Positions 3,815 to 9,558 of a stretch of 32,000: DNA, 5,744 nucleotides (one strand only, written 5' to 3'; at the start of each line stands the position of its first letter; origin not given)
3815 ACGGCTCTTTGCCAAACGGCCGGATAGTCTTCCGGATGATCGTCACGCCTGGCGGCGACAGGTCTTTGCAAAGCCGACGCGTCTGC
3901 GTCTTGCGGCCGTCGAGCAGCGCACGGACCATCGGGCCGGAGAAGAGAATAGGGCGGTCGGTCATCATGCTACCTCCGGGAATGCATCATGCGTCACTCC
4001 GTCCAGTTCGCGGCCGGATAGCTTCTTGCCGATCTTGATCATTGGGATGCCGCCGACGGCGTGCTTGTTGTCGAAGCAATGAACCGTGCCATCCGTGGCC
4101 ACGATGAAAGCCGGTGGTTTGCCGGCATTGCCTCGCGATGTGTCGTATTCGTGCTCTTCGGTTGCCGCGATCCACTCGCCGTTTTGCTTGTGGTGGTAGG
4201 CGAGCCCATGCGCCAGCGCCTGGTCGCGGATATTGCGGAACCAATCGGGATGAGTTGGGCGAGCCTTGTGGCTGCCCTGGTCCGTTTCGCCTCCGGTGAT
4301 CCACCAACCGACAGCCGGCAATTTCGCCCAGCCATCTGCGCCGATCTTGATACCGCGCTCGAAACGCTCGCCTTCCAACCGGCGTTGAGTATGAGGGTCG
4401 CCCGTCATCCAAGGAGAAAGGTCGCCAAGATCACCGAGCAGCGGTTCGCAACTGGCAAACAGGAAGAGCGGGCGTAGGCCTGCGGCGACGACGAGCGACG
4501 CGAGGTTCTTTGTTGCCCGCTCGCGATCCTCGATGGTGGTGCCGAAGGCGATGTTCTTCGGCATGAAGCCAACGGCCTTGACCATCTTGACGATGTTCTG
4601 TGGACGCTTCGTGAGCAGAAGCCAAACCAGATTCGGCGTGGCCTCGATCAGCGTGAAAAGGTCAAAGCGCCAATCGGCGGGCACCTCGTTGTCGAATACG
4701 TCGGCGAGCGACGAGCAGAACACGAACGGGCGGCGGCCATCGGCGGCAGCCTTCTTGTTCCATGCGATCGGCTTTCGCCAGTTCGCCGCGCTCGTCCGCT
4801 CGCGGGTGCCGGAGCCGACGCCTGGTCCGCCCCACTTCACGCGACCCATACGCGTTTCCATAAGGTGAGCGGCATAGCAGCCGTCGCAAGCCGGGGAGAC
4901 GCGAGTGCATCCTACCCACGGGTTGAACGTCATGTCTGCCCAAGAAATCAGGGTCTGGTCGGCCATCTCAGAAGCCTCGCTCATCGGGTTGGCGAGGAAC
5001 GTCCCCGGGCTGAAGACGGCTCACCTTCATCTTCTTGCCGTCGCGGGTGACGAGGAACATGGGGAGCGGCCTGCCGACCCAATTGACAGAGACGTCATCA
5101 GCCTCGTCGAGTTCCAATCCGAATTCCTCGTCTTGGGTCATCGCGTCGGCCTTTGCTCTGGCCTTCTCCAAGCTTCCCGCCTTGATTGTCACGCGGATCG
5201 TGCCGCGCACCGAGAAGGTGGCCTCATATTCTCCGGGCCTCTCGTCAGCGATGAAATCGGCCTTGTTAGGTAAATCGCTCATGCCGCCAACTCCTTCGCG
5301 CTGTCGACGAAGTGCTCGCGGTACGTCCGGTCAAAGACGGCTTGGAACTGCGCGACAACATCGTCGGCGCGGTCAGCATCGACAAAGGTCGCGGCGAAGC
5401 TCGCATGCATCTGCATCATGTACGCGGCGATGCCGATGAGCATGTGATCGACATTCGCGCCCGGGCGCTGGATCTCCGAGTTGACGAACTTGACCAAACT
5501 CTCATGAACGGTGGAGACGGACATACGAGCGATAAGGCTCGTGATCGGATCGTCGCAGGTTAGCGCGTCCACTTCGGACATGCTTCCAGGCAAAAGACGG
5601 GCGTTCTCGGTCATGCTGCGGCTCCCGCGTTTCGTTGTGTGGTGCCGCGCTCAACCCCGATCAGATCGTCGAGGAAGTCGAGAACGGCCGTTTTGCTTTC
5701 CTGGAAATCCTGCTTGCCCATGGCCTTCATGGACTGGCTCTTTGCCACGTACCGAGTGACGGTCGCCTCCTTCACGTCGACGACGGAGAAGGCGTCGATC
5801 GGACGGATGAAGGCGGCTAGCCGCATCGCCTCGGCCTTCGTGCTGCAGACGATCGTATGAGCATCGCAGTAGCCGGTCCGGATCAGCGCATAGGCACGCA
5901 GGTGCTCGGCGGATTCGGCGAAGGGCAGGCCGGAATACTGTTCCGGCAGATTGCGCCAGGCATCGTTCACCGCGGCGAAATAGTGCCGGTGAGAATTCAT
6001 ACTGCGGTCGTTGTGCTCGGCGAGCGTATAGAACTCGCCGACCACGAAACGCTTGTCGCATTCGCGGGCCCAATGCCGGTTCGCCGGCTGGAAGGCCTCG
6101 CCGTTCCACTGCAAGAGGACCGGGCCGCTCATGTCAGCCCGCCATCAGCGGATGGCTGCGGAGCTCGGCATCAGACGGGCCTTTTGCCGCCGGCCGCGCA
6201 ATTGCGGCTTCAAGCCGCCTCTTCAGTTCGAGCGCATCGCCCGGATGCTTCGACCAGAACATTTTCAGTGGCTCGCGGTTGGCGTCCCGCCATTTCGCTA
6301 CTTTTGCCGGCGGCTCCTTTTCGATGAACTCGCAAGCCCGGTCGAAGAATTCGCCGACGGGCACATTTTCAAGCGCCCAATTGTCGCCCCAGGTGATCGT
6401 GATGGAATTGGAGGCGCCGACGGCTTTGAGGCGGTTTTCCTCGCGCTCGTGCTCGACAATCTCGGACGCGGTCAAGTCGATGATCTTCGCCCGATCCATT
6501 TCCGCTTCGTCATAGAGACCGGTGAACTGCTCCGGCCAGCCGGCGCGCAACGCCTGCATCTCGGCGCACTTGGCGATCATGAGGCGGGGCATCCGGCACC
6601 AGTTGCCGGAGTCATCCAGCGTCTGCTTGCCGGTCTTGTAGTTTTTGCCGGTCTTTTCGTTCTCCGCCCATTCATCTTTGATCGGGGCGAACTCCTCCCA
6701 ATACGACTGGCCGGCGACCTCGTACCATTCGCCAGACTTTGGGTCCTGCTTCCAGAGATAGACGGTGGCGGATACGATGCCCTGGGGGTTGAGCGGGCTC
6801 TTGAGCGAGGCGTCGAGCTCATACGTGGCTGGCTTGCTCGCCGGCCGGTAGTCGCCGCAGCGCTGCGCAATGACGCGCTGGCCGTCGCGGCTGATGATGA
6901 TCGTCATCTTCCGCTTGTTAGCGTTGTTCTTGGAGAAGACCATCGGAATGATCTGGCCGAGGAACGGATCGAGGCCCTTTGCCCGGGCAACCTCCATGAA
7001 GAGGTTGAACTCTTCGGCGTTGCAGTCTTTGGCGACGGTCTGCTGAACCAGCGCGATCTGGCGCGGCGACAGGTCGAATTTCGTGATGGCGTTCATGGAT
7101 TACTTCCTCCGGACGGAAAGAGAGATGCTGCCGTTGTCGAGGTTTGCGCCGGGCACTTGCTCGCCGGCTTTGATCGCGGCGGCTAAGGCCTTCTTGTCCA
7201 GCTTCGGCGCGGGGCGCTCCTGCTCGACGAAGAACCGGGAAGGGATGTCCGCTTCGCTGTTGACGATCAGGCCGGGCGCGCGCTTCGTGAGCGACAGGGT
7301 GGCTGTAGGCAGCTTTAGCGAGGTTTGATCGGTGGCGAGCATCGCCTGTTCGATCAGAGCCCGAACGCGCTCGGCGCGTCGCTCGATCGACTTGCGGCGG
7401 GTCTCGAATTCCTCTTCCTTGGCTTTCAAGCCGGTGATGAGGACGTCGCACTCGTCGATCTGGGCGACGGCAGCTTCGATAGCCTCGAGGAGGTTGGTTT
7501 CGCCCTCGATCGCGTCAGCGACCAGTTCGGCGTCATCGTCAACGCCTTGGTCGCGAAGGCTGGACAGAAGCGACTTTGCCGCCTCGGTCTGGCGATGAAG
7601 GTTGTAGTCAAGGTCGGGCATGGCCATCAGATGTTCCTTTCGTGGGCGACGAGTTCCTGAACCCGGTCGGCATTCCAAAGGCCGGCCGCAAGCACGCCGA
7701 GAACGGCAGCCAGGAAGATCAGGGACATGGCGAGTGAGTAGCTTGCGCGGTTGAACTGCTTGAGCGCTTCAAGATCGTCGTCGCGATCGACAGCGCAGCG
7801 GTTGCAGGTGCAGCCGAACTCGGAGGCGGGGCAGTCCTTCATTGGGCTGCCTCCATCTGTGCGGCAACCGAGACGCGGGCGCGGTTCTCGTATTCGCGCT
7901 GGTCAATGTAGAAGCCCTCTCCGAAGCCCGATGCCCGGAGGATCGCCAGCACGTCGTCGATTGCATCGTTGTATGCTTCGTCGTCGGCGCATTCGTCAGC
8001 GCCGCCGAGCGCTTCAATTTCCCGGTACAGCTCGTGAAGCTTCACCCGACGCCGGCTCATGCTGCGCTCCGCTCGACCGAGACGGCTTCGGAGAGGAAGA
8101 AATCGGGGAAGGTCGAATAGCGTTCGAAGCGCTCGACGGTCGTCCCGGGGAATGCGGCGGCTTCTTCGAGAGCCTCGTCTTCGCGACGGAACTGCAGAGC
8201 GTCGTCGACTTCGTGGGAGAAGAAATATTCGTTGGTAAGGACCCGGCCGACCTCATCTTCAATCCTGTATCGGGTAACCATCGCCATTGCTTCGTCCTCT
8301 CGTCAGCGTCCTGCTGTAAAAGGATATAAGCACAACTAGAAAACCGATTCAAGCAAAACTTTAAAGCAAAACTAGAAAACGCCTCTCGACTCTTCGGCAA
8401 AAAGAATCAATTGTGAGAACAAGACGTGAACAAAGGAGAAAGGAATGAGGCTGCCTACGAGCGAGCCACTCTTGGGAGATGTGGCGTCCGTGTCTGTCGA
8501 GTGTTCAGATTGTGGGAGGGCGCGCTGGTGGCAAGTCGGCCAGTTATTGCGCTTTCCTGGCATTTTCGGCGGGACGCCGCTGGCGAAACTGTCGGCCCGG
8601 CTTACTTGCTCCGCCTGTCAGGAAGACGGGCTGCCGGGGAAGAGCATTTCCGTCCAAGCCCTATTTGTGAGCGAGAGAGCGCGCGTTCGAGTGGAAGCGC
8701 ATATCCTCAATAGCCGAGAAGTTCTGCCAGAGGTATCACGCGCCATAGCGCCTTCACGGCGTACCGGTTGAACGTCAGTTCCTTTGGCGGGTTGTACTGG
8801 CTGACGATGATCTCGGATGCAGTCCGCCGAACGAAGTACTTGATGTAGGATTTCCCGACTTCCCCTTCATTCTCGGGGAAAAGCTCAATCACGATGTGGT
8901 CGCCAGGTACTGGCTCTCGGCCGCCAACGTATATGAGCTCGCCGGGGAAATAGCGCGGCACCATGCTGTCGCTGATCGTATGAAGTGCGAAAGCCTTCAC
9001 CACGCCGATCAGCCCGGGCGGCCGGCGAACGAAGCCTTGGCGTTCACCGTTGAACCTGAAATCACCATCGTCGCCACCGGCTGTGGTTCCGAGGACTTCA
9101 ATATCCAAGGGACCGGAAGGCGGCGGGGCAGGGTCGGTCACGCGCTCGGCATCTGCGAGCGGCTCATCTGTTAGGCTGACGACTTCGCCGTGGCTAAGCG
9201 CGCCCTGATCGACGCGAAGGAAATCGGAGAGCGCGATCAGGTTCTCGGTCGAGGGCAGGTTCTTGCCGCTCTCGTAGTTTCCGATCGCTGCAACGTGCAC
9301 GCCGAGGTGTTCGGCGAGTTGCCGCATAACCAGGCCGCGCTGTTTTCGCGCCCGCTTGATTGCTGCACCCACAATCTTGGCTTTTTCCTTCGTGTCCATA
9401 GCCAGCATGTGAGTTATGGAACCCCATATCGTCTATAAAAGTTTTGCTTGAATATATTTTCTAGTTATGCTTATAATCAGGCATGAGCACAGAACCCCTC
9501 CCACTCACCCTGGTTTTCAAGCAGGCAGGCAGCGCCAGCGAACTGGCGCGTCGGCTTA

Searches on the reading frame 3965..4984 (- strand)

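Call 94: search_protein_families(library=pfam, proteins=[window:3965-4984:-], max_evalue=0.01)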
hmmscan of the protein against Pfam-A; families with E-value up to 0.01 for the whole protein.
window:3965-4984:- (339 aa): 1 family
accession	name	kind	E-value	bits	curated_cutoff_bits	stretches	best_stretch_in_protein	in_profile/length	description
PF07505.17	DUF5131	-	3.6e-64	217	28.9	1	11-336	2-243/243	Protein of unknown function (DUF5131)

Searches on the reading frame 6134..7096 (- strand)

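Call 94: search_protein_families(library=pfam, proteins=[window:6134-7096:-], max_evalue=0.01)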
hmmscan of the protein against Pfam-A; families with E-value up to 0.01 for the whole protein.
window:6134-7096:- (320 aa): 1 family
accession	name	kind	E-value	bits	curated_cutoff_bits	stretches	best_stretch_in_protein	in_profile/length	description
PF03837.19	RecT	-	3.9e-37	128.2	24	1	11-203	5-190/198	RecT family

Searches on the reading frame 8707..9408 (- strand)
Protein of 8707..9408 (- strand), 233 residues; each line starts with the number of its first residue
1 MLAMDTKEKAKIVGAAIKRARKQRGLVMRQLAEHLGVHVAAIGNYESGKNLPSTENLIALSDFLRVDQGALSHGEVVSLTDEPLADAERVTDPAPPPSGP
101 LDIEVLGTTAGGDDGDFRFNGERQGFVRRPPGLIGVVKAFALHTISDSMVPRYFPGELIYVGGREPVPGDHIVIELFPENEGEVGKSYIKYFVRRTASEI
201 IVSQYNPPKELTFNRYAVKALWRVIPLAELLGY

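Call 6: search_protein_families(library=phrogs, proteins=[window:8707-9408:-], max_evalue=0.01)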
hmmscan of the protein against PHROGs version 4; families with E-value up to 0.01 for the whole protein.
window:8707-9408:- (233 aa): 15 families
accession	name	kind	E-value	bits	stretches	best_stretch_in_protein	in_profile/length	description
phrog_4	-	transcription regulation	4e-23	83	1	7-208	131-314/400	transcriptional repressor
phrog_8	-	transcription regulation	6.2e-12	46.6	1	3-66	67-130/346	transcriptional regulator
phrog_2439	-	transcription regulation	1.3e-08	35.1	1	8-70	3-65/367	transcriptional regulator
phrog_3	-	transcription regulation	3e-08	34.8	1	4-74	80-148/430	transcriptional repressor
phrog_2967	-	transcription regulation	3.6e-07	31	1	4-75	2-73/225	transcriptional regulator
phrog_4836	-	transcription regulation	4.1e-07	30.8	1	9-68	72-131/194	CII-like regulator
phrog_2328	-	transcription regulation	1.6e-06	28.9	1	13-92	16-95/128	transcriptional repressor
phrog_1373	-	transcription regulation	2.9e-06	28.4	1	5-54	56-105/166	transcriptional regulator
phrog_5823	-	transcription regulation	1.1e-05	25.7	1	13-89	7-83/404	transcriptional regulator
phrog_638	-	transcription regulation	0.00016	22.5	1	18-69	9-61/145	transcriptional regulator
phrog_7241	-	transcription regulation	0.00061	20.8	1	17-70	66-119/122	transcriptional regulator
phrog_2104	-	unknown function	0.0013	19.9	1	9-57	36-84/103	-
phrog_38149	-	unknown function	0.0015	19.5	1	10-60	6-56/190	-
phrog_4583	-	transcription regulation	0.0041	18.1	1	4-71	2-69/81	transcriptional repressor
phrog_9908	-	DNA, RNA and nucleotide metabolism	0.0076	16.4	1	13-70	14-71/282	DNA binding protein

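Call 94: search_protein_families(library=pfam, proteins=[window:8707-9408:-], max_evalue=0.01)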
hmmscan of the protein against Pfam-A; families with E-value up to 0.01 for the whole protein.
window:8707-9408:- (233 aa): 4 families
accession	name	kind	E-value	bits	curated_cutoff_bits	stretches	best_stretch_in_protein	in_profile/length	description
PF01381.28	HTH_3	-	1.8e-13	50.7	23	1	17-67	1-51/55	Helix-turn-helix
PF13560.12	HTH_31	-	1.8e-09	38.2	27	1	14-69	3-59/64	Helix-turn-helix domain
PF12844.13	HTH_19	-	3.2e-08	33.8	30.2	1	14-74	1-61/64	Helix-turn-helix domain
PF15731.11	MqsA_antitoxin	-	0.0051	17.4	30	1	11-55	68-112/131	Antitoxin component of bacterial toxin-antitoxin system, MqsA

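Call 96: search_solved_structures(query=window:8710-9408:-, max_evalue=0.01)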
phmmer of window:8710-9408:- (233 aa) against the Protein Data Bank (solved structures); distinct sequences matched with E-value up to 0.01: 8.
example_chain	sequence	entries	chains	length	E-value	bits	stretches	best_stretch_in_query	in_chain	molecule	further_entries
8tac_A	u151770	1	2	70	2.9e-08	36.4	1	9-69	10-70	DBP48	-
9sf2_A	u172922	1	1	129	0.00011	24.8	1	13-83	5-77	Transcriptional regulator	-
7t5u_A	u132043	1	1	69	0.0013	21.2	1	12-67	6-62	Helix-turn-helix domain-containing protein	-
7t8i_A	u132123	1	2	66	0.0021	20.5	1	12-67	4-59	Phage element (ICEBs1)transcriptional regulator (Xre family)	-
1adr_A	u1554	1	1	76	0.0022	20.5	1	11-76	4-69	P22 C2 REPRESSOR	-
3op9_A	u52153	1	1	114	0.0024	20.4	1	17-66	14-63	Pli0006 protein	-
2r1j_L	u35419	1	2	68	0.0041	19.6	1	11-70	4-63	Repressor protein C2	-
3jxb_C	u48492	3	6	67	0.0044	19.5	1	11-70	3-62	Repressor protein C2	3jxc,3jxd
